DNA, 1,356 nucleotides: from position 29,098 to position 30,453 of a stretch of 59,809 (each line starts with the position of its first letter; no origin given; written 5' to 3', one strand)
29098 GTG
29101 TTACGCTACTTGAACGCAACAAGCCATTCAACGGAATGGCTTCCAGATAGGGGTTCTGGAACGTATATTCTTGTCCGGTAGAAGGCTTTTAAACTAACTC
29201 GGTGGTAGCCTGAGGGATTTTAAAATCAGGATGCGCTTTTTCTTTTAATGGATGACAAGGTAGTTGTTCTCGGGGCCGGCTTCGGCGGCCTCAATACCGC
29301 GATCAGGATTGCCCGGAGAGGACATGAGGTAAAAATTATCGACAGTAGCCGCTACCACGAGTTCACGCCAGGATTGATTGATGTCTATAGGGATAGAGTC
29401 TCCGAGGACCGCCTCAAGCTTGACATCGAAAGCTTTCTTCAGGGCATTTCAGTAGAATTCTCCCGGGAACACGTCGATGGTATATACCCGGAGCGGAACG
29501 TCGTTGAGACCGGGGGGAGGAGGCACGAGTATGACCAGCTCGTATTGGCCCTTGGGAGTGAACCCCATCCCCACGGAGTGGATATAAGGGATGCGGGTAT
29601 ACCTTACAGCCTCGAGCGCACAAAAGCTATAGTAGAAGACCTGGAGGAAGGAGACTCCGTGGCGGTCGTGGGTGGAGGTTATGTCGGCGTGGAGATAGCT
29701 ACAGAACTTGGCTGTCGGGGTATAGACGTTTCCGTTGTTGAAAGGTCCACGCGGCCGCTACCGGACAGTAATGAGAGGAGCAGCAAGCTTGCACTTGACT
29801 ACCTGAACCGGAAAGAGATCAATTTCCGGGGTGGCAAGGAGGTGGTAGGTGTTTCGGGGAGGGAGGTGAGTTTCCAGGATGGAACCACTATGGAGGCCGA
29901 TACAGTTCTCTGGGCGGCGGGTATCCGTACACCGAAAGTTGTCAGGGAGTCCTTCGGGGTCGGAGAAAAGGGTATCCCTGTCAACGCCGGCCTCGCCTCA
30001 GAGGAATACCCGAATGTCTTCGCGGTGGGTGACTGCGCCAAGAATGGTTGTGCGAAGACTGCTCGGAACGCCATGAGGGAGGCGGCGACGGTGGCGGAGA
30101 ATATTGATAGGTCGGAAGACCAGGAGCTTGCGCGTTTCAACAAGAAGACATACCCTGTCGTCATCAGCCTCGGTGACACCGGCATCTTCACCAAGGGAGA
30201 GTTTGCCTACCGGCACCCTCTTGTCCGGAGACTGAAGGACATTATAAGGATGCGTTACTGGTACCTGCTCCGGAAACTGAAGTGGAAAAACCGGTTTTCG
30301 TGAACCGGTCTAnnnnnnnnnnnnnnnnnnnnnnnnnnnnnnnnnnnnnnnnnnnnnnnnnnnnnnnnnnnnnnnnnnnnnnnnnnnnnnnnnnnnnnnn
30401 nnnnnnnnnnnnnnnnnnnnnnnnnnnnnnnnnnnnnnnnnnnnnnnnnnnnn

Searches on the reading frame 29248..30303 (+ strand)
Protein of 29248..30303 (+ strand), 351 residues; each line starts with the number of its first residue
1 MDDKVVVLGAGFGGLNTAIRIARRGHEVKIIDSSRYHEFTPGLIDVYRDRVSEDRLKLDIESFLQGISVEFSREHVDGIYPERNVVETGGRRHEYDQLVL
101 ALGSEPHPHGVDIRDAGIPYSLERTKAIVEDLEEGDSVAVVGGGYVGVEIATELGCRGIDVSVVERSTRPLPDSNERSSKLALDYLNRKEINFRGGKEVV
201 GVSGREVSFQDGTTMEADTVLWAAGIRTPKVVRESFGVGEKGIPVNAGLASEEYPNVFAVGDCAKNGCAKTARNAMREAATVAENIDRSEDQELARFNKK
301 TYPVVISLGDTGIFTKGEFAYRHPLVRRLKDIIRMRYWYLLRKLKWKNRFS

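Call 56: search_protein_families(library=pfam, proteins=[window:29248-30303:+], max_evalue=0.001)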
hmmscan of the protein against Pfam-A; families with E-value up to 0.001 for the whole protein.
window:29248-30303:+ (351 aa): 18 families
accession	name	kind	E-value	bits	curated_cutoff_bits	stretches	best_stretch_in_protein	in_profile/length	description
PF07992.20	Pyr_redox_2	-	2.8e-45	155.4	26.1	1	4-279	2-291/291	Pyridine nucleotide-disulphide oxidoreductase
PF00070.33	Pyr_redox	-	1.7e-18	67.4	22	1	137-207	1-71/82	Pyridine nucleotide-disulphide oxidoreductase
PF01266.30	DAO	-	6.3e-11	42.8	27.9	2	138-180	2-44/353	FAD dependent oxidoreductase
PF13738.12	Pyr_redox_3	-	1.3e-09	38.1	30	1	76-261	104-305/305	Pyridine nucleotide-disulphide oxidoreductase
PF02737.24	3HCDH_N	-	1.2e-08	35.5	22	1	137-192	1-56/180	3-hydroxyacyl-CoA dehydrogenase, NAD binding domain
PF13450.12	NAD_binding_8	-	2.7e-08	34.4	21.9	1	7-33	1-27/68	NAD(P)-binding Rossmann-like domain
PF03721.20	UDPG_MGDP_dh_N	-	5.3e-08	33.1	27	0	4-34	2-32/187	UDP-glucose/GDP-mannose dehydrogenase family, NAD binding domain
PF01494.25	FAD_binding_3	-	2.9e-07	30.5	22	1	137-177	3-41/349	FAD binding domain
PF00890.30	FAD_binding_2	-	6.8e-07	29.3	20.4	1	5-66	2-70/414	FAD binding domain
PF03486.20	HI0933_like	-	3.6e-06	27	50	0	4-34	2-32/244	HI0933-like protein Rossmann domain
PF01134.28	GIDA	-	6.5e-06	25.9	22.1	0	4-31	1-28/391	Glucose inhibited division protein A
PF13454.12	NAD_binding_9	-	4e-05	24.1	21.8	0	62-104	109-154/155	FAD-NAD(P)-binding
PF05834.18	Lycopene_cycl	-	0.00015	21.5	23.4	0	138-171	2-37/380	Lycopene cyclase protein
PF12831.13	FAD_oxidored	-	0.00036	20.4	27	0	5-35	2-32/416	FAD dependent oxidoreductase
PF01262.27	AlaDh_PNT_C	-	0.00047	20.1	23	0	4-34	30-60/214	Alanine dehydrogenase/PNT, C-terminal domain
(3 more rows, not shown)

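Call 63: search_protein_families(library=ncbifam, proteins=[window:29248-30303:+], max_evalue=0.00001)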
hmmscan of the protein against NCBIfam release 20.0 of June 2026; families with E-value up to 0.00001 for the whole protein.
window:29248-30303:+ (351 aa): 80 families (the best 25 are shown)
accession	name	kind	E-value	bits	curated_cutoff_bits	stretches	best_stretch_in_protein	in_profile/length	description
TIGR01350.1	lipoamide_DH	equivalog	4.4e-27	94.9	408.8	1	87-306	122-346/461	dihydrolipoyl dehydrogenase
TIGR03169.1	Nterm_to_SelD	hypoth_equivalog_domain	1.3e-26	93.8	310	1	52-335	52-359/365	pyridine nucleotide-disulfide oxidoreductase family protein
TIGR03385.1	CoA_CoA_reduc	equivalog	1.1e-25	90.3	578.8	1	4-285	1-304/439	CoA-disulfide reductase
TIGR02374.1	nitri_red_nirB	equivalog_domain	1.4e-23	83.2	578.35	1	82-266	84-280/794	nitrite reductase large subunit NirB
NF003437.0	PRK04965.1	equivalog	1.5e-22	80.2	392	1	1-265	1-276/378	NADH:flavorubredoxin reductase NorW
NF004943.0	PRK06292.2-1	equivalog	6.6e-22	77.9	432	1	47-306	81-347/456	dihydrolipoyl dehydrogenase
NF010037.0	PRK13512.1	equivalog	1.8e-21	76.5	394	1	4-287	3-310/438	CoA-disulfide reductase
NF045765.1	PhenlGlyoxDHPadH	equivalog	4.9e-19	68.5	475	1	50-277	53-290/416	NADH-dependent phenylglyoxylate dehydrogenase subunit epsilon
NF046103.1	NOXase_Strep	equivalog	2e-18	66.6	600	1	91-265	98-282/442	H2O-forming NADH oxidase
NF004776.0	PRK06116.1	equivalog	2.2e-18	66.5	480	1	59-293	98-332/450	glutathione-disulfide reductase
TIGR02053.1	MerA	equivalog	3.6e-18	65.8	454.45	1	78-306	111-345/465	mercury(II) reductase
NF007123.0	PRK09564.1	equivalog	4.8e-18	65.1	458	1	92-296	101-316/444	CoA-disulfide reductase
NF003585.0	PRK05249.1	equivalog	1.5e-16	60.1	465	1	92-293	136-343/464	Si-specific NAD(P)(+) transhydrogenase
NF041087.1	bile_acid_BaiCD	equivalog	1.8e-16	59.4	825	1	3-286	381-642/642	bile acid Fe-S flavoenzyme BaiCD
NF042949.2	3PPDioc_HcaD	equivalog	3.6e-16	58.9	450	1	4-274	3-285/386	3-phenylpropionate/cinnamic acid dioxygenase ferredoxin--NAD(+) reductase subunit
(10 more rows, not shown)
